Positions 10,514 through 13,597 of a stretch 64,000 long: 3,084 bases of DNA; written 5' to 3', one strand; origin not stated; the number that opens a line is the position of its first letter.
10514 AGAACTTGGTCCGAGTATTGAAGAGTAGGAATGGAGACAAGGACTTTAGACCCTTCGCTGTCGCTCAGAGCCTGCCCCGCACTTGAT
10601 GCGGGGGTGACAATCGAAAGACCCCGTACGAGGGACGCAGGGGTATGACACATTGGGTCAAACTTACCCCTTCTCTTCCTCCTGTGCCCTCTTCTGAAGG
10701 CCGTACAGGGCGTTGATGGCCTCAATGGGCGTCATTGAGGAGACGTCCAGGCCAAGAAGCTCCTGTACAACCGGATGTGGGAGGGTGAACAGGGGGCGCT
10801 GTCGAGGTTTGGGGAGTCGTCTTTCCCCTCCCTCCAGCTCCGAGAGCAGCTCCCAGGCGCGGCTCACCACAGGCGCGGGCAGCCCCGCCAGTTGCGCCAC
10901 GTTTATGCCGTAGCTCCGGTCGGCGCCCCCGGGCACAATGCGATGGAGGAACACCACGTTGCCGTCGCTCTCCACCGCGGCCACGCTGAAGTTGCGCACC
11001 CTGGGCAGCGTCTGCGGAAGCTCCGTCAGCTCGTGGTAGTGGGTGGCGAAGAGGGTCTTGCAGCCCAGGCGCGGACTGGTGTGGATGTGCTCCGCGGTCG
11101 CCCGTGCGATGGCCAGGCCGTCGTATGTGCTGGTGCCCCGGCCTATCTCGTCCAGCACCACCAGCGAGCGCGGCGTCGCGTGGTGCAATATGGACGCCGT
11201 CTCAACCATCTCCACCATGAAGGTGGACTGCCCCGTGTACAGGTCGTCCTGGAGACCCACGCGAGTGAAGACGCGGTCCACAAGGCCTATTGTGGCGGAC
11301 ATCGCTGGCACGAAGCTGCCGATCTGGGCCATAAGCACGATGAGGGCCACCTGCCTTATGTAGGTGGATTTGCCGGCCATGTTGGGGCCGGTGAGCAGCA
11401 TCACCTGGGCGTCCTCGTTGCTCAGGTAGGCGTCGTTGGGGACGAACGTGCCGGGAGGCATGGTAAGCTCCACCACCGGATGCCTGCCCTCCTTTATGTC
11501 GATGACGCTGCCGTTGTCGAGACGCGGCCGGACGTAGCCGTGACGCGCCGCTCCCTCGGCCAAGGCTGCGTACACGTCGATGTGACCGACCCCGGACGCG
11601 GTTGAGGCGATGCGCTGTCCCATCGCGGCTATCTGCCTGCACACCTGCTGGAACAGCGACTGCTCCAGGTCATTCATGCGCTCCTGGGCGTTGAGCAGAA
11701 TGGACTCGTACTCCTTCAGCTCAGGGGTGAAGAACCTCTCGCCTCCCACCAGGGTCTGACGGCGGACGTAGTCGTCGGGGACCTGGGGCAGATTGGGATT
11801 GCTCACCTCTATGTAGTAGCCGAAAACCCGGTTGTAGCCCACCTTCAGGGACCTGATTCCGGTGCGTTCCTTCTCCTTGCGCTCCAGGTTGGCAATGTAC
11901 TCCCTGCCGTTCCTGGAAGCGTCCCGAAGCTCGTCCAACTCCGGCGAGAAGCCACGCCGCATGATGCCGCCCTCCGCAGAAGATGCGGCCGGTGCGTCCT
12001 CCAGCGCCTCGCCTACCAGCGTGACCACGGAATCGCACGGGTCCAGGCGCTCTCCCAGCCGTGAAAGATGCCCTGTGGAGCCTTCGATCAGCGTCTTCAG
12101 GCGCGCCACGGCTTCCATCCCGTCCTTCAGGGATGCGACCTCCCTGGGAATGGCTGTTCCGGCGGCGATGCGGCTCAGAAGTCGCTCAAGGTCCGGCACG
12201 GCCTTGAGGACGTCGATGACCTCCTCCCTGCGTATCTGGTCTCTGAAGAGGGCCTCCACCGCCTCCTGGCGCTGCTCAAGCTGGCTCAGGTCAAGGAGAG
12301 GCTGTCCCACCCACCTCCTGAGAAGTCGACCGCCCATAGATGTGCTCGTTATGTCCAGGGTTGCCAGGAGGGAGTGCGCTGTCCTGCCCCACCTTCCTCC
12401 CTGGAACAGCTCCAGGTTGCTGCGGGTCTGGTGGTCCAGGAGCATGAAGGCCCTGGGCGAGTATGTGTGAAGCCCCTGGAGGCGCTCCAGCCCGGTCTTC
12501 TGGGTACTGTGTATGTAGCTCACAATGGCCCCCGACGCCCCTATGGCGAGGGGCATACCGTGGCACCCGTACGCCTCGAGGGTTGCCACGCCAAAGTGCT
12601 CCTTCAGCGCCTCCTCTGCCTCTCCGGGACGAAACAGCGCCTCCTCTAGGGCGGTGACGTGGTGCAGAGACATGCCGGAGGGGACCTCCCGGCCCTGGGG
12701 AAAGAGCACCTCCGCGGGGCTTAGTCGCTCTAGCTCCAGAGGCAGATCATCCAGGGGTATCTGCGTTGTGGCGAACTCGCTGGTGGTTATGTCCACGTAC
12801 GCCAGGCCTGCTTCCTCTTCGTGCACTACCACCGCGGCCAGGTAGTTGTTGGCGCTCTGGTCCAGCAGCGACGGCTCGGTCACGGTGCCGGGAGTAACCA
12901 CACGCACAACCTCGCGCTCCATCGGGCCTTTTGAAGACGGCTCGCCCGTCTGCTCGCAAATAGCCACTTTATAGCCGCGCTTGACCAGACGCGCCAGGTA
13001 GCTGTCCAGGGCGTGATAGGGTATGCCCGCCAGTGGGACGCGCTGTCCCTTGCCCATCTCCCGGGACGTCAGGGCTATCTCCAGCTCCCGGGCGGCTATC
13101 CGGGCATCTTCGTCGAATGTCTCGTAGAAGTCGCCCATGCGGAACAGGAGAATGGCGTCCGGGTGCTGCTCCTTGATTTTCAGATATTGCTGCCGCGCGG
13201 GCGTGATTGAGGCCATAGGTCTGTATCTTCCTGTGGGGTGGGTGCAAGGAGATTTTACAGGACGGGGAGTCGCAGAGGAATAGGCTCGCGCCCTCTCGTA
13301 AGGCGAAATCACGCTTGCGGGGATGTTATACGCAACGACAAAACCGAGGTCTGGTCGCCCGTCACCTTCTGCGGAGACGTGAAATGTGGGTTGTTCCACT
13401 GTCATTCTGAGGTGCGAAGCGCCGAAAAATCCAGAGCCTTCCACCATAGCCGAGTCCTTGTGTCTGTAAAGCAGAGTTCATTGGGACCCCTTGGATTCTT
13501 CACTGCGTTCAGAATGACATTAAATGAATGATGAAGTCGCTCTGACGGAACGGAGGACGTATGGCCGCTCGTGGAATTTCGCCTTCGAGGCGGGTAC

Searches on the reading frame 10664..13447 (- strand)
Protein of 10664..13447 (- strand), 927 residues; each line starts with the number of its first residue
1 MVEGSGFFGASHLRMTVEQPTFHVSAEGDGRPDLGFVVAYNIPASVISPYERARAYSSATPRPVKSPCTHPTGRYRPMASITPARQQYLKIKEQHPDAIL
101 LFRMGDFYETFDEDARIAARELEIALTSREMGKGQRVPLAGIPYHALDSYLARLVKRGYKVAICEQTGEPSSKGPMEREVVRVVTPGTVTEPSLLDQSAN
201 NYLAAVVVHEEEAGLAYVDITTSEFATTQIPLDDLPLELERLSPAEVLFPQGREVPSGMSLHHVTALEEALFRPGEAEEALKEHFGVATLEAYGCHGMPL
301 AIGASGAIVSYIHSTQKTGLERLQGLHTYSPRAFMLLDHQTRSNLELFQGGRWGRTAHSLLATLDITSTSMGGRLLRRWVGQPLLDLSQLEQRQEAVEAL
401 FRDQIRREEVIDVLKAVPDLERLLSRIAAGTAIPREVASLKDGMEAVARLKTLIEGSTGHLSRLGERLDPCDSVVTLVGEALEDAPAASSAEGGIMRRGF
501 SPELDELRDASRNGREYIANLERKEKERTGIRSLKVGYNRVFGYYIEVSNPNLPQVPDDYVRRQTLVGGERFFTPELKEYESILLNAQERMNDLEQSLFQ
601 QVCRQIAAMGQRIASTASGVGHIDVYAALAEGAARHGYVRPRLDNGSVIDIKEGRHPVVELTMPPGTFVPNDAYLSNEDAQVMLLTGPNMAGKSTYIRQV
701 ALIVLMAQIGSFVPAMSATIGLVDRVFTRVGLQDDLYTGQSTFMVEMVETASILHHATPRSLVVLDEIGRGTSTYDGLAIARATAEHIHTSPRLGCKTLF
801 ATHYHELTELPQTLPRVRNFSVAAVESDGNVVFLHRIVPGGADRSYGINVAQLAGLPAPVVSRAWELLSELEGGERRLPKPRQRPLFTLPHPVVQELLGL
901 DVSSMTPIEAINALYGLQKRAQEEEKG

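Call 84: search_protein_families(library=pfam, proteins=[window:10664-13447:-], max_evalue=0.00001)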
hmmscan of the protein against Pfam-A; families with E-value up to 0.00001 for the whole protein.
window:10664-13447:- (927 aa): 5 families
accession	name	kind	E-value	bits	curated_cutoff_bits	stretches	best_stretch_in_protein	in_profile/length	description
PF00488.27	MutS_V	-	5.6e-83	278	30.2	1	683-872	1-188/188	MutS domain V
PF05192.23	MutS_III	-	3.4e-44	152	34.1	1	340-630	1-194/194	MutS domain III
PF01624.25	MutS_I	-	1.9e-43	147.7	20.6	1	82-191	1-111/113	MutS domain I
PF05190.23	MutS_IV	-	3.8e-31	107.7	22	1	499-590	1-92/92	MutS family domain IV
PF05188.22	MutS_II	-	5.3e-20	72.6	25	1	201-322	1-131/133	MutS domain II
